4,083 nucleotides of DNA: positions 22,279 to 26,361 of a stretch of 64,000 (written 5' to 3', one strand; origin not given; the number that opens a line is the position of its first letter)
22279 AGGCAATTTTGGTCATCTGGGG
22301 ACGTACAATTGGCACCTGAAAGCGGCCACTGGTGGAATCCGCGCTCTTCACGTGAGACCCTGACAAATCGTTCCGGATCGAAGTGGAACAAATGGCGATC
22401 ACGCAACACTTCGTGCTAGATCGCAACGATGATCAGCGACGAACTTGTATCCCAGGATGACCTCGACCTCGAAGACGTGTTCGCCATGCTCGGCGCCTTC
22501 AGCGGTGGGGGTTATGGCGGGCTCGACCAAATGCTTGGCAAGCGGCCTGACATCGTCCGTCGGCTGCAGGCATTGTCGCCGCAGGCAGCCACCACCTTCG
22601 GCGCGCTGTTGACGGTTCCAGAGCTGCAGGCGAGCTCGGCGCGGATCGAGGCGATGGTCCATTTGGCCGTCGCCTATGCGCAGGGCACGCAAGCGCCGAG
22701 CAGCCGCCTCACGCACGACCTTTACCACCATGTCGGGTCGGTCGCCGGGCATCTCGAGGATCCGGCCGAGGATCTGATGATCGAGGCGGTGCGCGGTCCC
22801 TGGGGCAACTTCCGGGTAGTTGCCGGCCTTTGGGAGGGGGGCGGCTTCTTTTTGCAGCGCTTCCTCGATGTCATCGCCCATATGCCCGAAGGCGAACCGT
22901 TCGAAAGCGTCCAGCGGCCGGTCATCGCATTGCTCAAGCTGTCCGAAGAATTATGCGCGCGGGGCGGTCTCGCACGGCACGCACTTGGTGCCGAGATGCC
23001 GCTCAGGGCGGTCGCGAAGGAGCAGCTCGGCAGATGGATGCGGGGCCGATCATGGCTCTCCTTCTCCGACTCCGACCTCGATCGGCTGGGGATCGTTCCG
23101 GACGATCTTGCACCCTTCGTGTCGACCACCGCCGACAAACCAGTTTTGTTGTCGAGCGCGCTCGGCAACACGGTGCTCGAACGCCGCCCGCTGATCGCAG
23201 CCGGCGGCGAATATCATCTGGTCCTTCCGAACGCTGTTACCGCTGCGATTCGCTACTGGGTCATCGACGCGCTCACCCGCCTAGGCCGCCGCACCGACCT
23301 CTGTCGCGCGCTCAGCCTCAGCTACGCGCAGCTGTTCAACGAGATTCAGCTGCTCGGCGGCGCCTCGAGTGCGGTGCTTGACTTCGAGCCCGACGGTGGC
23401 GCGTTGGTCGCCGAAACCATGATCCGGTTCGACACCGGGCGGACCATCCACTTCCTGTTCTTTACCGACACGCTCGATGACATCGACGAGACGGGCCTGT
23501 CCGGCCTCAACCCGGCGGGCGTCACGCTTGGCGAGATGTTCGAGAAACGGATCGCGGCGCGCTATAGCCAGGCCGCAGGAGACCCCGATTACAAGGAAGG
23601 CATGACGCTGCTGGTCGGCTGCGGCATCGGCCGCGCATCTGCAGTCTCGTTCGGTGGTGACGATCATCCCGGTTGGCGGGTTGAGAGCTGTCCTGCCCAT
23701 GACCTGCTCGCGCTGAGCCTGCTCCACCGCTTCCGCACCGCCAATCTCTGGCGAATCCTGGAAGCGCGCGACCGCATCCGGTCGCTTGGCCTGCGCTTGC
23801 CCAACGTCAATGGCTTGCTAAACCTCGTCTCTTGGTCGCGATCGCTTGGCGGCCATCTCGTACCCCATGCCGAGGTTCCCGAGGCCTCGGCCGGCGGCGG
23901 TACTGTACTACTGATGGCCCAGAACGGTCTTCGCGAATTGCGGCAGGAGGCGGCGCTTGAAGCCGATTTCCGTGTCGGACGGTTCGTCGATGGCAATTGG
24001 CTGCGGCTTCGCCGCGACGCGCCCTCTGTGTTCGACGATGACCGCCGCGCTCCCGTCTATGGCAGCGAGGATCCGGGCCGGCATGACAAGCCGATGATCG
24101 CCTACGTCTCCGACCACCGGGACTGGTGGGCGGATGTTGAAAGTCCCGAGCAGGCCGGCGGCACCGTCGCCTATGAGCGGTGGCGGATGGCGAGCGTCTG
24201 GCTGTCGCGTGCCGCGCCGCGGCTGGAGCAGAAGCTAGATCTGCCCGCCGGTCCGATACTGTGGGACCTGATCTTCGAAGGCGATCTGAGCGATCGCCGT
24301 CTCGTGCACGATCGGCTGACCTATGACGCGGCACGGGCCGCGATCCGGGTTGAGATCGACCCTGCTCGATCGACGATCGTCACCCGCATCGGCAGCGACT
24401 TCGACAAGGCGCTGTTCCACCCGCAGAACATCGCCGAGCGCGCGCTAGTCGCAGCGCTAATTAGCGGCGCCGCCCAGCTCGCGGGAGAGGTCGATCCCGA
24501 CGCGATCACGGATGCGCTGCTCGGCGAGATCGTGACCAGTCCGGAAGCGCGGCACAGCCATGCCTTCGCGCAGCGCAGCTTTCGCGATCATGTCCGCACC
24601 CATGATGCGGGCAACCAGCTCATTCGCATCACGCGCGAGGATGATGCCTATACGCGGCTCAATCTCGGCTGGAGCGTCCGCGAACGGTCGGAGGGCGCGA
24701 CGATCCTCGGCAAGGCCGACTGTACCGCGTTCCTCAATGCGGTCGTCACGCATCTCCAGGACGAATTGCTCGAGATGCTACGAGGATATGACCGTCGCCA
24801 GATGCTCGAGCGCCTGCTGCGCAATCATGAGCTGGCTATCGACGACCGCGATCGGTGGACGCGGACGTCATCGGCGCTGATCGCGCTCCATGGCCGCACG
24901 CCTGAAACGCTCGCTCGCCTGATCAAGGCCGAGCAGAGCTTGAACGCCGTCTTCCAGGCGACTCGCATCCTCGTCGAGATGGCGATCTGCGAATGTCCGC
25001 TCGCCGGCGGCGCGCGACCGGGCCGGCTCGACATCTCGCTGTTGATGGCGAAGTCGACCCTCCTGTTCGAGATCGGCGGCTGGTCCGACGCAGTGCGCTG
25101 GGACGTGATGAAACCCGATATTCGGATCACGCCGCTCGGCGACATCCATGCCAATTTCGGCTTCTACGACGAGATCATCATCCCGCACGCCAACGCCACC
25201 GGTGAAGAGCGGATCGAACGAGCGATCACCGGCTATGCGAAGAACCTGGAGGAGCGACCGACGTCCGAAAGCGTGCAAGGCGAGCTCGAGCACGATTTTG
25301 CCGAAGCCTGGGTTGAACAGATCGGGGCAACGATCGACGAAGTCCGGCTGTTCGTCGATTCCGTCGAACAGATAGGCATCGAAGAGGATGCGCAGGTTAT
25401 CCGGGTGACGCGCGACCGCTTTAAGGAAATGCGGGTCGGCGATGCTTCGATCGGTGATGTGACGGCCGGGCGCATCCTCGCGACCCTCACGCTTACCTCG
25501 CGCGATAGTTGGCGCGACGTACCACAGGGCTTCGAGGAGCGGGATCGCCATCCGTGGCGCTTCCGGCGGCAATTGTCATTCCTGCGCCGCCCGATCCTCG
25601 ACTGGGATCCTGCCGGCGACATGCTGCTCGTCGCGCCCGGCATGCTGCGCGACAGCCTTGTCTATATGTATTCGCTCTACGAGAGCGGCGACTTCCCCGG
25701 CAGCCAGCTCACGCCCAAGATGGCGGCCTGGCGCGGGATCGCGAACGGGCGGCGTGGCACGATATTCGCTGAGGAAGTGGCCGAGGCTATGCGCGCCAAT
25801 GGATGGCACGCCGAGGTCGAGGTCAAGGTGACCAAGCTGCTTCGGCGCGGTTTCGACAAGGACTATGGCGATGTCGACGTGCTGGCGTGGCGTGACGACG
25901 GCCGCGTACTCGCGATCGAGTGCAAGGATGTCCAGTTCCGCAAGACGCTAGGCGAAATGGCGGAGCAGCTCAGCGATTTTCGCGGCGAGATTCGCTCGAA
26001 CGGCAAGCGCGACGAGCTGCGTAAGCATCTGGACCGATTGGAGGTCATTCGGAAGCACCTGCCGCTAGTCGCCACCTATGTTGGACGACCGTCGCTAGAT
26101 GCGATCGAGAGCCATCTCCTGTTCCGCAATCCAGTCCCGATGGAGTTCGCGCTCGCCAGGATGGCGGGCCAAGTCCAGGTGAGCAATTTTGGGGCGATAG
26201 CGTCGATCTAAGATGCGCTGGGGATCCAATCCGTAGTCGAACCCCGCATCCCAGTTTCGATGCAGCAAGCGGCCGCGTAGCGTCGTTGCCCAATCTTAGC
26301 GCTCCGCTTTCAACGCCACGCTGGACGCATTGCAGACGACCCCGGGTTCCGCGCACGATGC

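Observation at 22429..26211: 1260 aa protein with only a C-terminal PD-(D/E)xK nuclease motif: strongest candidate for an undescribed single-gene (or SIR2-paired) defence system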

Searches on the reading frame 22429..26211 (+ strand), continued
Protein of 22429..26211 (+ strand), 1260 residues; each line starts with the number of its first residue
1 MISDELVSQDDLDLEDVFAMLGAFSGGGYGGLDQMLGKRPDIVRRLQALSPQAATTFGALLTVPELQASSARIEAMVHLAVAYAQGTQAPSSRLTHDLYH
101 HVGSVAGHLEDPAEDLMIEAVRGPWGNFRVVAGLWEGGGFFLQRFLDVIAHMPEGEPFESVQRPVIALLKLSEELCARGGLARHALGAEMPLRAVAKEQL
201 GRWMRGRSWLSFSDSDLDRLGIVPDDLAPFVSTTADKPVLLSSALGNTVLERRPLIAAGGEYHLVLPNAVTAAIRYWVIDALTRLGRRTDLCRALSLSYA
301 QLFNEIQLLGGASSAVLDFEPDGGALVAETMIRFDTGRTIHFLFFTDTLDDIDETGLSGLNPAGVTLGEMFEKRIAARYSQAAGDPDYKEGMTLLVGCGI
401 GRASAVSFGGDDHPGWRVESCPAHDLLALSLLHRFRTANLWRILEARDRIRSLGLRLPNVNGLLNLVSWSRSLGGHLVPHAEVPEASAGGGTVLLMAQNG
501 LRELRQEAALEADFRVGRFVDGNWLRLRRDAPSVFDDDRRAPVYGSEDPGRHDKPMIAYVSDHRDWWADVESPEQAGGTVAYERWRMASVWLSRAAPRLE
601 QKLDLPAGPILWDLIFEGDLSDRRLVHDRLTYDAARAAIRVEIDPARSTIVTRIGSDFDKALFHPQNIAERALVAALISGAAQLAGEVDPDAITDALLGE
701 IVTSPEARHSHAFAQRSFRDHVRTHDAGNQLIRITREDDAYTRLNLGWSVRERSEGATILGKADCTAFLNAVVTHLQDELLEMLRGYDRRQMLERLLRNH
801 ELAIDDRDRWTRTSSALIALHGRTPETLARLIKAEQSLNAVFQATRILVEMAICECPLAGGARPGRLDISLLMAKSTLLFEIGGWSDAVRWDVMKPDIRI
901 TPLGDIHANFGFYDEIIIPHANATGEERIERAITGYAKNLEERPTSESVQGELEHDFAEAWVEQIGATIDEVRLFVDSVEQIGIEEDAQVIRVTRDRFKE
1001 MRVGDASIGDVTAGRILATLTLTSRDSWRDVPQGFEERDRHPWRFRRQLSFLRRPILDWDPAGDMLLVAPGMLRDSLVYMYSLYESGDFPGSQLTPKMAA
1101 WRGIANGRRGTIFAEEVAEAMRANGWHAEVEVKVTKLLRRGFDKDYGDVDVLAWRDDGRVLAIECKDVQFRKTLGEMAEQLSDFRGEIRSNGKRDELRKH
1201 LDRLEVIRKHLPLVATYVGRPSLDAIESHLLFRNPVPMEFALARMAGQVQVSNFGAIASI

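Call 81: fold_search(model_id=the predicted structure, library=pdb)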
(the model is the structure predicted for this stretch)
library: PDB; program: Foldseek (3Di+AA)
matches with E <= 10: 142; with E <= 0.001: 1
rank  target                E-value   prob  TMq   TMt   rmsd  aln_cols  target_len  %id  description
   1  9wuf                  3.4e-70  1.00  0.83  0.82   5.2      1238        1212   26  Cryo-EM structure of Upx (released 2026-02-11)
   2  8gh6_A                1.4e-02  0.92  0.11  0.14  17.6       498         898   12  Bombyx mori R2 retrotransposon initiating target-primed reverse transcription (released 2023-04-05)
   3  5trc_A                5.1e-01  0.05  0.05  0.10  19.5       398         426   10  Crystal structure of phosphorylated AC3-AC5 domains of yeast acetyl-CoA carboxylase (released 2016-12-07)
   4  3dnx                  5.3e-01  0.99  0.04  0.29   2.4        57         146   30  SPO1766 protein of unknown function from Silicibacter pomeroyi. (released 2008-09-02)
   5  9nl2_A                5.5e-01  0.20  0.10  0.11  23.1       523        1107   11  Structure of R2 retrotransposon protein from Platysternon megacephalum initiating target-primed reverse transcription (released 2025-06-18)
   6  7l0b_C                6.3e-01  0.07  0.04  0.16  19.8       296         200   11  Crystal structure of hydroxyacyl glutathione hydrolase (GloB) from Staphylococcus aureus, apoenzyme (released 2020-12-30)
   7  6hz4_M                8.7e-01  0.08  0.06  0.15  16.0       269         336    9  Structure of McrBC without DNA binding domains (one half of the full complex) (released 2019-07-24)
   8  8dgc_B                9.1e-01  0.03  0.08  0.06  36.4       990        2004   10  Avs3 bound to phage PhiV-1 terminase (released 2022-08-03)
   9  9dou_A                9.5e-01  0.15  0.09  0.11  24.3       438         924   10  Taeniopygia guttata R2 retrotransposon (R2Tg) initiating target-primed reverse transcription (released 2025-05-21)
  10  6twn_B                9.9e-01  0.09  0.07  0.21  23.3       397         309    9  Crystal structure of Talin1 R7R8 in complex with CDK1 (206-223) (released 2021-05-12)
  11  7zw4_A                1.3e+00  0.10  0.07  0.23  23.1       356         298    9  Crystal structure of Talin R7R8 domains with Caskin-2 LD-peptide (released 2023-05-31)
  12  9np6_A                1.4e+00  0.01  0.05  0.06  34.9       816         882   12  Cryo-EM structure of AdnA(D934A)-AdnB(D1014A) in complex with AMPPNP and blunt end DNA (released 2025-03-19)
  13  6qnz_B                1.6e+00  0.03  0.08  0.14  24.5       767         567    9  Crystal structure of the site-specific DNA nickase N.BspD6I E418A Mutant (released 2020-03-04)
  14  5iua                  1.9e+00  0.04  0.03  0.07  25.7       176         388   16  Crystal structure of stabilized A2A adenosine receptor A2AR-StaR2-bRIL in complex with compound 12b at 2.2A resolution (released 2016-06-29)
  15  4rm5_A                2.0e+00  0.04  0.05  0.16  16.1       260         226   10  Structural and mechanistic insights into NDM-1 catalyzed hydrolysis of cephalosporins (released 2014-11-19)
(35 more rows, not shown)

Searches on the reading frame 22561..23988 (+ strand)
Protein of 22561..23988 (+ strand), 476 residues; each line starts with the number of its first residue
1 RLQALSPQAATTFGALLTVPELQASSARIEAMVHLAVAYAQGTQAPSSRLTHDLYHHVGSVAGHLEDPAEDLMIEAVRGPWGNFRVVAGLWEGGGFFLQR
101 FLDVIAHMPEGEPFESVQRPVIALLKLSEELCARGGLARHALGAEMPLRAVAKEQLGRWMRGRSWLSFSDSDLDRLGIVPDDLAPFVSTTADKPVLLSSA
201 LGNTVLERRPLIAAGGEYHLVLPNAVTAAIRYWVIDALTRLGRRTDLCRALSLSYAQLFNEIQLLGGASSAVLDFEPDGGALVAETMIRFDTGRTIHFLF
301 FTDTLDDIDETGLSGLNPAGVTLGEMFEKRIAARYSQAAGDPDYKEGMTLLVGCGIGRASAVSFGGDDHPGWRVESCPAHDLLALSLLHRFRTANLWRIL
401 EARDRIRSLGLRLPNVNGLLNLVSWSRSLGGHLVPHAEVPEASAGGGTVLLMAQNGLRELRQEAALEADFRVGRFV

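Call 92: predict_structure(alignment_id=A5)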
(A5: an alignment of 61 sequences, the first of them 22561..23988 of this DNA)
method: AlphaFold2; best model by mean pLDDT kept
length: 476 residues; sequences in the alignment: 61
mean_pLDDT: 90.3   pTM: 0.92
mean pLDDT of the five models: 90.3, 88.6, 88.2, 88.3, 88.1
residues with pLDDT >= 90: 331; 70-90: 123; 50-70: 20; < 50: 2
segments of 3 or more residues with pLDDT < 50: none
pLDDT, mean of each block of 10 residues (from residue 1): 93 96 92 94 94 93 75 91 90 89 96 96 98 96 90 95 96 98 96 85 89 95 96 97 96 95 81 89 94 95 91 85 89 96 96 91 80 93 92 93 88 85 90 69 69 86 89 60
secondary structure, 60 per line:
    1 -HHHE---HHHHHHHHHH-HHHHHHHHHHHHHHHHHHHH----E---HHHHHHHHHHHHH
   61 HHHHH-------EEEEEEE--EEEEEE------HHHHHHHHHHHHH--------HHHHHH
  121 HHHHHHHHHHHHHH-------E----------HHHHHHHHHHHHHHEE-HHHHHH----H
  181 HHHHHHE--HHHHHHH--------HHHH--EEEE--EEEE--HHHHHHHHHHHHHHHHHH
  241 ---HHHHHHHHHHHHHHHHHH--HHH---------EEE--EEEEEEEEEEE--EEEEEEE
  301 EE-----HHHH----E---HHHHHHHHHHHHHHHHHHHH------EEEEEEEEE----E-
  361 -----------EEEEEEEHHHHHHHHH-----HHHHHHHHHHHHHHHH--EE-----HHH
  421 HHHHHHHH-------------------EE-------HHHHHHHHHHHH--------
elements in order: H9-18 H20-39 H48-65 E73-79 E82-87 H94-106 H115-134 H153-166 H170-175 H180-186 H190-196 H205-208 E211-214 E217-220 H223-240 H244-261 E276-278 E281-291 E294-302 H308-311 H320-339 E346-354 E372-378 H379-387 H393-408 H418-428 H457-468

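Call 95: fold_search(model_id=the predicted structure, library=pdb)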
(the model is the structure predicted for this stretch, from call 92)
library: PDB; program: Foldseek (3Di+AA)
matches with E <= 10: 178; with E <= 0.001: 1
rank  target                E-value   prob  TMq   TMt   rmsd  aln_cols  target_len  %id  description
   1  9wuf                  5.2e-34  1.00  0.85  0.35   3.4       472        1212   27  Cryo-EM structure of Upx (released 2026-02-11)
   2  2fok_A                1.9e-02  0.15  0.14  0.12  20.9       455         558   11  STRUCTURE OF RESTRICTION ENDONUCLEASE FOKI (released 1998-06-17)
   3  3dor_A                8.1e-02  0.15  0.10  0.10  15.8       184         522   12  Crystal Structure of mature CPAF (released 2009-01-13)
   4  2ppy_E                1.8e-01  0.20  0.09  0.15  15.4       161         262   12  Crystal structure of Enoyl-CoA hydrates (gk_1992) from Geobacillus Kaustophilus HTA426 (released 2008-05-06)
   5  3dja_A                2.4e-01  0.11  0.11  0.10  15.8       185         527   12  Crystal Structure of cpaf solved with MAD (released 2009-01-13)
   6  2ppy_C                3.3e-01  0.15  0.09  0.14  15.6       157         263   15  Crystal structure of Enoyl-CoA hydrates (gk_1992) from Geobacillus Kaustophilus HTA426 (released 2008-05-06)
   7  8xmf_A                3.5e-01  0.03  0.07  0.09  22.6       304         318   10  Cryo-EM structure of human ZnT1 WT at a low PH, in the presence of zinc, determined in an inward-facing conformation. (released 2024-10-30)
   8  8xma_B                4.1e-01  0.02  0.08  0.11  20.6       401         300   10  Cryo-EM structure of human ZnT1 WT, in the presence of zinc, determined in an outward-facing conformation (released 2024-10-30)
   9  8j7x_A                4.3e-01  0.06  0.08  0.13  21.9       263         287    9  Cryo-EM structure of hZnT7DeltaHis-loop-Fab complex in zinc-unbound state, determined in outward-facing conformation (released 2023-09-20)
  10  6eqo_B                5.3e-01  0.08  0.10  0.03  16.3       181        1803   10  Tri-functional propionyl-CoA synthase of Erythrobacter sp. NAP1 with bound NADP+ and phosphomethylphosphonic acid aden (released 2018-10-24)
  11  5h3d_B                6.2e-01  0.02  0.06  0.08  35.1       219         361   16  Helical structure of membrane tubules decorated by ACAP1 (BARPH doamin) protein by cryo-electron microscopy and MD sim (released 2019-01-16)
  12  4elx_F                6.6e-01  0.13  0.11  0.17   9.2       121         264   12  Structure of apo E.coli. 1,4-dihydroxy-2- naphthoyl CoA synthases with Cl (released 2012-06-06)
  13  6qnz_B                6.9e-01  0.04  0.16  0.14  22.9       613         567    7  Crystal structure of the site-specific DNA nickase N.BspD6I E418A Mutant (released 2020-03-04)
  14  3sll_B                8.2e-01  0.06  0.09  0.13  15.2       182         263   11  Crystal structure of a probable enoyl-CoA hydratase/isomerase from Mycobacterium abscessus (released 2011-07-06)
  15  6bzf_A                8.6e-01  0.28  0.14  0.27   7.0       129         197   12  Structure of S. cerevisiae Zip2:Spo16 complex, C2 form (released 2018-02-14)
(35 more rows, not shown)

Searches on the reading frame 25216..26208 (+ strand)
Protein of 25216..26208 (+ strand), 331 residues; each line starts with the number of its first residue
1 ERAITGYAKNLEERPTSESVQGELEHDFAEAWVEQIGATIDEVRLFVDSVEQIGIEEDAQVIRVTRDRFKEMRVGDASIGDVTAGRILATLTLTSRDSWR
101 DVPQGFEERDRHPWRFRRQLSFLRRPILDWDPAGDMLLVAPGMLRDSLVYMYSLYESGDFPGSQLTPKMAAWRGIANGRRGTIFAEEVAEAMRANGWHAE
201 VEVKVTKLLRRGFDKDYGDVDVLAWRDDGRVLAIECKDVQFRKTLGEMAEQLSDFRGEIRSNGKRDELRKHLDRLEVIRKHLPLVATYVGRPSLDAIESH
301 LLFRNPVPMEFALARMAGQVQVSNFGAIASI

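Call 19: search_solved_structures(query=window:25216-26208:+, max_evalue=1, show_alignments=2)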
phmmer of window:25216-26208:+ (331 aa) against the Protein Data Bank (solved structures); distinct sequences matched with E-value up to 1: 1.
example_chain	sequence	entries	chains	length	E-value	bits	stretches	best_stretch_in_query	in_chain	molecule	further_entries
9wuf_A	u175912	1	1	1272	3e-43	151.6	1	26-317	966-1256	Restriction endonuclease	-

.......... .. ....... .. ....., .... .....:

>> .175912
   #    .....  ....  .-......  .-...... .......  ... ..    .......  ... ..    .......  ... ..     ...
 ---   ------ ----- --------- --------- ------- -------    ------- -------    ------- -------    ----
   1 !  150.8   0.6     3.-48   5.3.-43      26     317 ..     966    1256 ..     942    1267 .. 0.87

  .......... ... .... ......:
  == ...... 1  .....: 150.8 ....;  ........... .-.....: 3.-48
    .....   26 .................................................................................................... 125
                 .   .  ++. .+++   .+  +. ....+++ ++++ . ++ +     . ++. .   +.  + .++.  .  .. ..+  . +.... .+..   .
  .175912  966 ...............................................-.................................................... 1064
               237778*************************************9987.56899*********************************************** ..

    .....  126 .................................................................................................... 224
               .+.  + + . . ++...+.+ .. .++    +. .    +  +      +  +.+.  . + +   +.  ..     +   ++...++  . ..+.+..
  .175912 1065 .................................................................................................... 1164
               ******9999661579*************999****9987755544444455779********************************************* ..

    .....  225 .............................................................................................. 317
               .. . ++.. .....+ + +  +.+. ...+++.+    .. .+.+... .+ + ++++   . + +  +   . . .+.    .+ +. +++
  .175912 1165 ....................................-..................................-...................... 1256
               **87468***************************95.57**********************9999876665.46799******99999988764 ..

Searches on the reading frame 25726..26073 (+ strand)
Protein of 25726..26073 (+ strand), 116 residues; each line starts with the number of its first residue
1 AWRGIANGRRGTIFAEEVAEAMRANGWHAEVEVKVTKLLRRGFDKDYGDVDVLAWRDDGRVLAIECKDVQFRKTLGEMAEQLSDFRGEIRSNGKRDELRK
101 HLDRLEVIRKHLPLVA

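Call 98: search_solved_structures(query=A8, max_evalue=10)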
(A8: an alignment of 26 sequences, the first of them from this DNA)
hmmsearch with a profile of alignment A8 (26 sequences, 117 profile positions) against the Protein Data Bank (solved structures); distinct sequences matched with E-value up to 10: 4.
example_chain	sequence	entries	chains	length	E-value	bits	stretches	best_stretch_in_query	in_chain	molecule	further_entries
9wuf_A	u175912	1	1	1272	5.8e-33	116.5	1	7-115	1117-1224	Restriction endonuclease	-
8bao_A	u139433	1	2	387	0.062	16.5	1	21-72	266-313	DUF1887 family protein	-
2inb_A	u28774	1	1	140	0.14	15.3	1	13-92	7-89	hypothetical protein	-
2okf_A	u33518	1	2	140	0.16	15.2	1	12-97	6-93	FdxN element excision controlling factor protein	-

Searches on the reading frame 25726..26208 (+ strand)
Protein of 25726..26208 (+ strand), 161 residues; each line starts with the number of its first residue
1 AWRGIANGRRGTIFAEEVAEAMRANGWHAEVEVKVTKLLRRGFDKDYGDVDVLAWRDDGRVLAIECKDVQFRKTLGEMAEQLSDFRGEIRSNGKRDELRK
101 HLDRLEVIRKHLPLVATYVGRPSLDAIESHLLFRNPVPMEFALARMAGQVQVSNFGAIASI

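Call 99: search_protein_families(library=pfam, proteins=[window:25726-26208:+], max_evalue=10)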
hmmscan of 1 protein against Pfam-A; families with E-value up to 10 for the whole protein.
window:25726-26208:+ (161 aa): 3 families
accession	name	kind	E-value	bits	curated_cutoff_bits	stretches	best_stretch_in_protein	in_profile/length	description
PF12894.13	ANAPC4_WD40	-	0.014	16.1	22.9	1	44-72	35-63/91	Anaphase-promoting complex subunit 4 WD40 domain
PF13635.12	DUF4143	-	0.16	12.1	28.1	1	10-67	106-158/160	Domain of unknown function (DUF4143)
PF13037.11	DUF3898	-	0.2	12.3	25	1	26-75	22-71/90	Domain of unknown function (DUF3898)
